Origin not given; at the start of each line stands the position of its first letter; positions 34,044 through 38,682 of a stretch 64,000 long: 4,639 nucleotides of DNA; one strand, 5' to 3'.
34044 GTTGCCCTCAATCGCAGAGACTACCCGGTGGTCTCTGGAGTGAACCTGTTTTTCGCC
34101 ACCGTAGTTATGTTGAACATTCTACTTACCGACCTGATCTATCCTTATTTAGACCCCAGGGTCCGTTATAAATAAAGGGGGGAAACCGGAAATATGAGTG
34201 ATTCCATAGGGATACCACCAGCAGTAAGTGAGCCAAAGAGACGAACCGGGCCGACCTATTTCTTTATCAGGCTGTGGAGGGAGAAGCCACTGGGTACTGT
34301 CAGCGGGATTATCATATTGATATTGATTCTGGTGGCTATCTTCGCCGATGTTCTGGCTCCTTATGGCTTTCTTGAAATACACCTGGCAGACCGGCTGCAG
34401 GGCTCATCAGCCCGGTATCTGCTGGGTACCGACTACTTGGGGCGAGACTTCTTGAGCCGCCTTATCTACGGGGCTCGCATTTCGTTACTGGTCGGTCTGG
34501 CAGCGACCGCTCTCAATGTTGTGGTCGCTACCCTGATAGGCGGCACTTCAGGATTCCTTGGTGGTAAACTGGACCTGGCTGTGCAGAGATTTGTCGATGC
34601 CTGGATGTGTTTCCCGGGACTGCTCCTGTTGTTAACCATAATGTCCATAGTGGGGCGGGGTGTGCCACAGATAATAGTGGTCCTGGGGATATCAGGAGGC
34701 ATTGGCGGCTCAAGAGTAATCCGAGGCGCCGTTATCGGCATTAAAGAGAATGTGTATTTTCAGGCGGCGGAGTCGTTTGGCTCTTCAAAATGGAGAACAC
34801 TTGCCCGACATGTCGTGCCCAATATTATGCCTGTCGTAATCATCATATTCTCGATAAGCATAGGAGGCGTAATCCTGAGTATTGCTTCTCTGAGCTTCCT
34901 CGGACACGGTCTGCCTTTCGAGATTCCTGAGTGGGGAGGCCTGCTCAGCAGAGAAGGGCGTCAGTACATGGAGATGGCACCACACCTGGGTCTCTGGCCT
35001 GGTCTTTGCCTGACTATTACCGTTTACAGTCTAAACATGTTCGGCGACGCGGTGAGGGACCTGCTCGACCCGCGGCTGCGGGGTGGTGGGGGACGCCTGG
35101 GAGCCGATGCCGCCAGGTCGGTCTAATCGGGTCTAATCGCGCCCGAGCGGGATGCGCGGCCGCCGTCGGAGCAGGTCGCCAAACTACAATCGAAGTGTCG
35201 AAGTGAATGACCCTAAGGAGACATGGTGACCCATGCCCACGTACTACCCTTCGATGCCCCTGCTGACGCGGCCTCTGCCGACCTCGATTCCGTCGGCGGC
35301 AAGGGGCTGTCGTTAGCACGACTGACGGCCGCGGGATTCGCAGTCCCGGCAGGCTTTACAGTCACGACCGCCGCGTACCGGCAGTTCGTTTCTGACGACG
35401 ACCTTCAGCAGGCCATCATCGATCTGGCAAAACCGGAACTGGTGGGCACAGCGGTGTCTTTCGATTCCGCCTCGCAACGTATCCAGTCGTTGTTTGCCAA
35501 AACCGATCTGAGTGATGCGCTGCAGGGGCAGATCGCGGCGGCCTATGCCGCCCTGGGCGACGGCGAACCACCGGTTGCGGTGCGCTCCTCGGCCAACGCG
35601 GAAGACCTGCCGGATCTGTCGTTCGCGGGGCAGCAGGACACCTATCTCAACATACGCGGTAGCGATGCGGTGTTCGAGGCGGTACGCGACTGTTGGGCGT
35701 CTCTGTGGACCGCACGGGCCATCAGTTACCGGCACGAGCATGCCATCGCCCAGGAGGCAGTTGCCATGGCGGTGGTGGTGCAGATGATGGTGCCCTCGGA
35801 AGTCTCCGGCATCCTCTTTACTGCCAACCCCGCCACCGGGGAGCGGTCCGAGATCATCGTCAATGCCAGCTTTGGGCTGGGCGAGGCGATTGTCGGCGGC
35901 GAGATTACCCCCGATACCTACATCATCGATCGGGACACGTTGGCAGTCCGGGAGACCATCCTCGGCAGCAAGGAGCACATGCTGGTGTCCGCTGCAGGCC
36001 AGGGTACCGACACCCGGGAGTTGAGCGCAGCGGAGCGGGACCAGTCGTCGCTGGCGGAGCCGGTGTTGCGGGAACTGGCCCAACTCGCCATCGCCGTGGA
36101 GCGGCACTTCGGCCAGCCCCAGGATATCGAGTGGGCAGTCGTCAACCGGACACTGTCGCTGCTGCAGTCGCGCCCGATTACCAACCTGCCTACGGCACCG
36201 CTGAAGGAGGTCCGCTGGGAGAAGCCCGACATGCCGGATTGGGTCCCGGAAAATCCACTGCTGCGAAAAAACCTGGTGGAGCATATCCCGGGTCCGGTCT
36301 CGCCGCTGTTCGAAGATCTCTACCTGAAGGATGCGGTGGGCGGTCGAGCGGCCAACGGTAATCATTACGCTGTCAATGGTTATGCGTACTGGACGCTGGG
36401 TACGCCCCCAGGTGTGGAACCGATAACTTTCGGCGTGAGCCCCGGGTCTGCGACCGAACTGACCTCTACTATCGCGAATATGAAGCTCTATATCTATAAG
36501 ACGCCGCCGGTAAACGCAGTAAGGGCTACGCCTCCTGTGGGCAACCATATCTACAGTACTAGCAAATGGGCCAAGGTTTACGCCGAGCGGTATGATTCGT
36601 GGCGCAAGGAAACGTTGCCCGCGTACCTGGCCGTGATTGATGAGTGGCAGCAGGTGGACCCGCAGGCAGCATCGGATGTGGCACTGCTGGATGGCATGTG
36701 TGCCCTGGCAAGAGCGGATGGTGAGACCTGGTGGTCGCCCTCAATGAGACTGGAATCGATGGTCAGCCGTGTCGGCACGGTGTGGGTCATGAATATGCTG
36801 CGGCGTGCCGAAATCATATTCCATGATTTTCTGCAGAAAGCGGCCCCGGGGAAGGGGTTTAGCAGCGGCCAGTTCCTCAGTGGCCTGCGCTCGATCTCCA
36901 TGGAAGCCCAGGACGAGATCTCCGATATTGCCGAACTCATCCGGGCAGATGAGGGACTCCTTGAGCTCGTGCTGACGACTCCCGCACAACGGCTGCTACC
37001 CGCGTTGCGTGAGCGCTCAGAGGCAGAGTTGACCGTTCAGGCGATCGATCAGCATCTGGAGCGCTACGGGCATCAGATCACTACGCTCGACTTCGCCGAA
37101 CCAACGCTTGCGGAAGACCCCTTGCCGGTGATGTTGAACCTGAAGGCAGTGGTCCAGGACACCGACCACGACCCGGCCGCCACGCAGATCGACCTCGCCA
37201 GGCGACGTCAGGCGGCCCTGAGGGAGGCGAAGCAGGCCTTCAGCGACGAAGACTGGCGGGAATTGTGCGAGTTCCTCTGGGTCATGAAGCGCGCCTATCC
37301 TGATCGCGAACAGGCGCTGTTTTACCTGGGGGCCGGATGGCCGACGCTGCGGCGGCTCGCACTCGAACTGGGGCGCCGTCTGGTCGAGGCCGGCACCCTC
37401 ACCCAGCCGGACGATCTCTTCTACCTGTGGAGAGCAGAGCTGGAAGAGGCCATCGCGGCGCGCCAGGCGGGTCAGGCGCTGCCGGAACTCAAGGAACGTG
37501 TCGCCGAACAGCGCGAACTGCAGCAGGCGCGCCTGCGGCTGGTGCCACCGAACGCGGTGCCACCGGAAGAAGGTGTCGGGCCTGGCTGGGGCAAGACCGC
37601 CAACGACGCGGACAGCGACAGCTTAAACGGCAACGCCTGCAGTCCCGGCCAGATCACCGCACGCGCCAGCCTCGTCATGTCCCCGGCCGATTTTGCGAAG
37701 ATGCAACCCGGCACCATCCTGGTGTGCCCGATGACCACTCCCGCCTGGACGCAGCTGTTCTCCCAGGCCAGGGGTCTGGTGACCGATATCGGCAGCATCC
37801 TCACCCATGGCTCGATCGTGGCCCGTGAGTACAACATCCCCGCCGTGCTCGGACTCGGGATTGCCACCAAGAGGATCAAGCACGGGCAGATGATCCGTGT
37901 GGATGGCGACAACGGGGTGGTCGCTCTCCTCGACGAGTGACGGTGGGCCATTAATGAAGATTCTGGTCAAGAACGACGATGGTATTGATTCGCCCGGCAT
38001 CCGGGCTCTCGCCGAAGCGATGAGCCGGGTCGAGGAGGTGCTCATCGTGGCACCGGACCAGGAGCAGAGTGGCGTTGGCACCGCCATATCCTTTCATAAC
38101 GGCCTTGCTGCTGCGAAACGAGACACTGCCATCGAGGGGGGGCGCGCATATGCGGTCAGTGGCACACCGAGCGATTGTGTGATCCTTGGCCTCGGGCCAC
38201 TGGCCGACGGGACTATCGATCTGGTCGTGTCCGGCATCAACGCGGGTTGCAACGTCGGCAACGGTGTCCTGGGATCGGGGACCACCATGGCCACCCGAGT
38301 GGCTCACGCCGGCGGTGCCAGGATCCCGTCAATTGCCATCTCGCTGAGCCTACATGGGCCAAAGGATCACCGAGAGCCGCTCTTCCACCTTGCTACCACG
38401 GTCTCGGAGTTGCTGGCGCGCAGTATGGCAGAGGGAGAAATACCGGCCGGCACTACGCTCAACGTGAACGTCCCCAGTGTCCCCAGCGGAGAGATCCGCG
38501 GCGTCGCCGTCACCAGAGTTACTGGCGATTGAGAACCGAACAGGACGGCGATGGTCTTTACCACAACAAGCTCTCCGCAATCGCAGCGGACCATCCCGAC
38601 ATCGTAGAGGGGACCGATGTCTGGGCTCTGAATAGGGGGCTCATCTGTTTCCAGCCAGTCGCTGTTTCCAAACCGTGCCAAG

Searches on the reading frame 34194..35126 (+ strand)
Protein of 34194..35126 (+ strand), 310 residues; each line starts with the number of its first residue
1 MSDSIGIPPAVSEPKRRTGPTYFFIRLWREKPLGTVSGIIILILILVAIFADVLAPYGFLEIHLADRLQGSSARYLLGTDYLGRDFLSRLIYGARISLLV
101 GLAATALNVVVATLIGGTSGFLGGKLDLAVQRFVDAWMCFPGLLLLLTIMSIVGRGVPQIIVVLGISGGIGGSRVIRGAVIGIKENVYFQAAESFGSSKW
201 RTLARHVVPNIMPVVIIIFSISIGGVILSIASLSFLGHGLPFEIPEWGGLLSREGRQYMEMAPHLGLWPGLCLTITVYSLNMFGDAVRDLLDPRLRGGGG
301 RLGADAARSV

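Call 6: search_protein_families(library=pfam, proteins=[window:34194-35126:+])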
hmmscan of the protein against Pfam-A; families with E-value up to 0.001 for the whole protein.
window:34194-35126:+ (310 aa): 2 families
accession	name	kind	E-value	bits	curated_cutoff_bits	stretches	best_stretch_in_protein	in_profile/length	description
PF00528.27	BPD_transp_1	-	1.1e-26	94.1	26.4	1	113-296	2-183/184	Binding-protein-dependent transport system inner membrane component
PF12911.12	OppC_N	-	3.6e-07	30.4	23.9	1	26-69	8-51/53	N-terminal TM domain of oligopeptide transport permease C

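Call 8: search_protein_families(library=ncbifam, proteins=[window:34194-35126:+], max_evalue=0.00001)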
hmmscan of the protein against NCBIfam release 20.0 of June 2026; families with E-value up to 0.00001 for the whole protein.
window:34194-35126:+ (310 aa): 14 families
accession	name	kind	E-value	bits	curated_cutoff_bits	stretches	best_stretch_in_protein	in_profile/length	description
NF045473.1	Opp1C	equivalog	3.9e-71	239.6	350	1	32-295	5-267/267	nickel/cobalt ABC transporter permease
TIGR02790.1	nickel_nikC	equivalog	1.1e-69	234.9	358.45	1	36-292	3-258/258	nickel ABC transporter permease subunit NikC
NF045476.1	Opp4C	equivalog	4.5e-69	232.8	350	1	29-294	11-278/278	oligopeptide ABC transporter permease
NF007738.0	PRK10417.1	equivalog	3.1e-65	220.4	335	1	36-296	13-272/277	nickel ABC transporter permease subunit NikC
NF045474.1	Opp2C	equivalog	1.7e-63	214.4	300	1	60-292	5-236/236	nickel transporter permease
NF011662.0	PRK15082.1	equivalog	7.3e-62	209.4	484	1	14-296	19-301/303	glutathione ABC transporter permease GsiD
NF007376.0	PRK09881.1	equivalog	1.2e-55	188.6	434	1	24-297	23-295/298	D,D-dipeptide ABC transporter permease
NF047573.1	opine_perm_CntC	exception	3.5e-53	180.7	440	1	26-295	4-271/271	staphylopine uptake ABC transporter permease subunit CntC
NF045475.1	Opp3C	equivalog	3e-49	167.9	450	1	72-296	105-328/328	oligopeptide ABC transporter permease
NF008160.0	PRK10913.1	equivalog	1.8e-47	162.2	483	1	14-296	13-299/300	dipeptide ABC transporter permease DppC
NF011935.0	PRK15406.1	equivalog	2.8e-47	162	433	1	36-295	40-301/302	oligopeptide ABC transporter permease OppC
NF011596.0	PRK15021.1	subfamily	3.9e-34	118.2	439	1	71-294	117-338/341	microcin C ABC transporter permease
NF043080.1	MMSYN1_0166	equivalog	9.3e-34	116.7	370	1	35-294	41-304/307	oligopeptide ABC transporter permease OppC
NF011691.0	PRK15111.1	equivalog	9.7e-27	94.3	379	1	26-289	21-289/296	putrescine export ABC transporter permease SapC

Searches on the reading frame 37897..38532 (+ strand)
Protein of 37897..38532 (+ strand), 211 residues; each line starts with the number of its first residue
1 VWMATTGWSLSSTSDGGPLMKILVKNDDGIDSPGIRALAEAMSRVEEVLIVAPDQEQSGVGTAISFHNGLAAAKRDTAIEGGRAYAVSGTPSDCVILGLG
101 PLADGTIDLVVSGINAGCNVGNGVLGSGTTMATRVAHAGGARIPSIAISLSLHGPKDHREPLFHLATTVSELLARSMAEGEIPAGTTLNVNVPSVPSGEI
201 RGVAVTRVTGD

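Call 6: search_protein_families(library=pfam, proteins=[window:37897-38532:+])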
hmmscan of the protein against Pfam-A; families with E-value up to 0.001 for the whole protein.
window:37897-38532:+ (211 aa): 1 family
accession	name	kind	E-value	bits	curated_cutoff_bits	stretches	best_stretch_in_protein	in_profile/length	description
PF01975.23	SurE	-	4.3e-49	167.3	22.1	1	22-209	1-183/189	Survival protein SurE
